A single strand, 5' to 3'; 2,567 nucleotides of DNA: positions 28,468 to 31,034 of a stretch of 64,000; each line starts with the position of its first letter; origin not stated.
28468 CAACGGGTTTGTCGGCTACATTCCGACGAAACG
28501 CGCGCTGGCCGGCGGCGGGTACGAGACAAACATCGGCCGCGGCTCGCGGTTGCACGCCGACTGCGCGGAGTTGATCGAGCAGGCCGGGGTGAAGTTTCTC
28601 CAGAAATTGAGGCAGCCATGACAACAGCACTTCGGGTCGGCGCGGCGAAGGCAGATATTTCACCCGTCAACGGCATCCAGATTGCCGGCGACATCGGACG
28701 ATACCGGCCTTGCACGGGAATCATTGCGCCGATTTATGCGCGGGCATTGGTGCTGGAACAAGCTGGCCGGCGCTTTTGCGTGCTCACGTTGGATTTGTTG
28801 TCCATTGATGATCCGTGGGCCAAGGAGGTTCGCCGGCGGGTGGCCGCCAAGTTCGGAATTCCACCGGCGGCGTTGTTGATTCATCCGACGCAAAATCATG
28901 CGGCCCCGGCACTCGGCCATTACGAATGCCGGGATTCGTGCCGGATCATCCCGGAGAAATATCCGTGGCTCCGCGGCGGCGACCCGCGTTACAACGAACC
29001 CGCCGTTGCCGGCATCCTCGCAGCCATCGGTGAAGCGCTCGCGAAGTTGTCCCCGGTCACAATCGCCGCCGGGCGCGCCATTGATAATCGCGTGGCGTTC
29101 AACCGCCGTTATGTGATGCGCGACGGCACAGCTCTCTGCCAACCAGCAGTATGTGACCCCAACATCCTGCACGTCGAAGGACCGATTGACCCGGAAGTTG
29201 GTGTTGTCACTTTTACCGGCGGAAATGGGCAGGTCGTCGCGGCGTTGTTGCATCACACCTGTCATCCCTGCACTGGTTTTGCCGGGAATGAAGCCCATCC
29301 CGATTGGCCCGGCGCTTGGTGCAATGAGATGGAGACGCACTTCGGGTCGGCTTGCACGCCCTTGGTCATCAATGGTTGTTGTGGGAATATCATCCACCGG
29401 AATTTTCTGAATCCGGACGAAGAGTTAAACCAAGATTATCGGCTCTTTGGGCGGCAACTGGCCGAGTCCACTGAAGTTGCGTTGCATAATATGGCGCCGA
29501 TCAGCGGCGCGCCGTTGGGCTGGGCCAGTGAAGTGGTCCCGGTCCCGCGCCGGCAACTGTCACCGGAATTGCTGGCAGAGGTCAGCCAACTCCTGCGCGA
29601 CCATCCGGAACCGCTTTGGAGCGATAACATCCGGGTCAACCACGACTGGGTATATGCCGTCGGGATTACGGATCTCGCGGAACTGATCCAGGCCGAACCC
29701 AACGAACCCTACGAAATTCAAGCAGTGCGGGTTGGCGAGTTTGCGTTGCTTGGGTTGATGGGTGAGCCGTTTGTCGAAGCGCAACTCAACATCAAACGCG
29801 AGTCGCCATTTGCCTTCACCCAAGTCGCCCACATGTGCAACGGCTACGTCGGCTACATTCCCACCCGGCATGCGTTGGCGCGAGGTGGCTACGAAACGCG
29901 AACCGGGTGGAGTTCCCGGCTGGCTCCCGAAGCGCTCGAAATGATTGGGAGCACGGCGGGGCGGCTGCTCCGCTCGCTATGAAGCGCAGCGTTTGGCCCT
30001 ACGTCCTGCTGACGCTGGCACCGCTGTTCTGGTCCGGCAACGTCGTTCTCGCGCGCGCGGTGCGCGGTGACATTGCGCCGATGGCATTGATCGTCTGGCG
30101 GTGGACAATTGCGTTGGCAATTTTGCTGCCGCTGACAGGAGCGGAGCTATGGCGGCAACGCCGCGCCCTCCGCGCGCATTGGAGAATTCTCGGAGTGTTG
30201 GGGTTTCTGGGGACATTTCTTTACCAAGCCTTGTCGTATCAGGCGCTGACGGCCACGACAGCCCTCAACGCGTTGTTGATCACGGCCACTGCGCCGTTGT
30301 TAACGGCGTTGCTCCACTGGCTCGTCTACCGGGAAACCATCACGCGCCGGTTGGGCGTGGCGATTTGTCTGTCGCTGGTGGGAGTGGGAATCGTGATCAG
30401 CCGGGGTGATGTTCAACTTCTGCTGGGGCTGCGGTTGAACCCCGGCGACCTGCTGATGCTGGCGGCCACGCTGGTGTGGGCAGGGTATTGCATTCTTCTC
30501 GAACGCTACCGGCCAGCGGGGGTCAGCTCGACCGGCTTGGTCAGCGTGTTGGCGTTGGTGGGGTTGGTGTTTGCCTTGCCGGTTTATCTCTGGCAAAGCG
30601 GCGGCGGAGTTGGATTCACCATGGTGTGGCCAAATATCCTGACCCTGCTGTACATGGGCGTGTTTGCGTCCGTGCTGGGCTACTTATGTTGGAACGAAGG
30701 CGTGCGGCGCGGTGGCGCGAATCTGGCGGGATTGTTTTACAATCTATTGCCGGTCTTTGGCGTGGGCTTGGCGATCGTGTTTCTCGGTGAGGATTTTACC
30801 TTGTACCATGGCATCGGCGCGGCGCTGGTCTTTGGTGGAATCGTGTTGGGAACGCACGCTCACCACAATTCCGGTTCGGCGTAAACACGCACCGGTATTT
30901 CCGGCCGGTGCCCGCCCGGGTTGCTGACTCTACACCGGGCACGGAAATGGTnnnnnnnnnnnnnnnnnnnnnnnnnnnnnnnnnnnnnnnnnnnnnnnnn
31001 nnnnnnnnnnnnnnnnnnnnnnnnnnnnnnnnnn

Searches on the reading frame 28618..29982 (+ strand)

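Call 47: search_protein_families(library=pfam, proteins=[window:28618-29982:+], max_evalue=0.0001)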
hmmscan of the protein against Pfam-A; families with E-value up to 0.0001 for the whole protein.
window:28618-29982:+ (454 aa): 1 family
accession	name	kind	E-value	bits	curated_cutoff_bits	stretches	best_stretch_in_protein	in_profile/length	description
PF04734.18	Ceramidase_alk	-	7.2e-08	32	32.1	1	6-163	2-156/509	Neutral/alkaline non-lysosomal ceramidase, N-terminal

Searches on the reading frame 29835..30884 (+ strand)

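Call 47: search_protein_families(library=pfam, proteins=[window:29835-30884:+], max_evalue=0.0001)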
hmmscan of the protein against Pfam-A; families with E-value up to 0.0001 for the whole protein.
window:29835-30884:+ (349 aa): 1 family
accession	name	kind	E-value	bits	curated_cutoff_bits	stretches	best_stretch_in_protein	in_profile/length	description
PF00892.27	EamA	-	1.6e-42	145.4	28.2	2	54-188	2-134/135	EamA-like transporter family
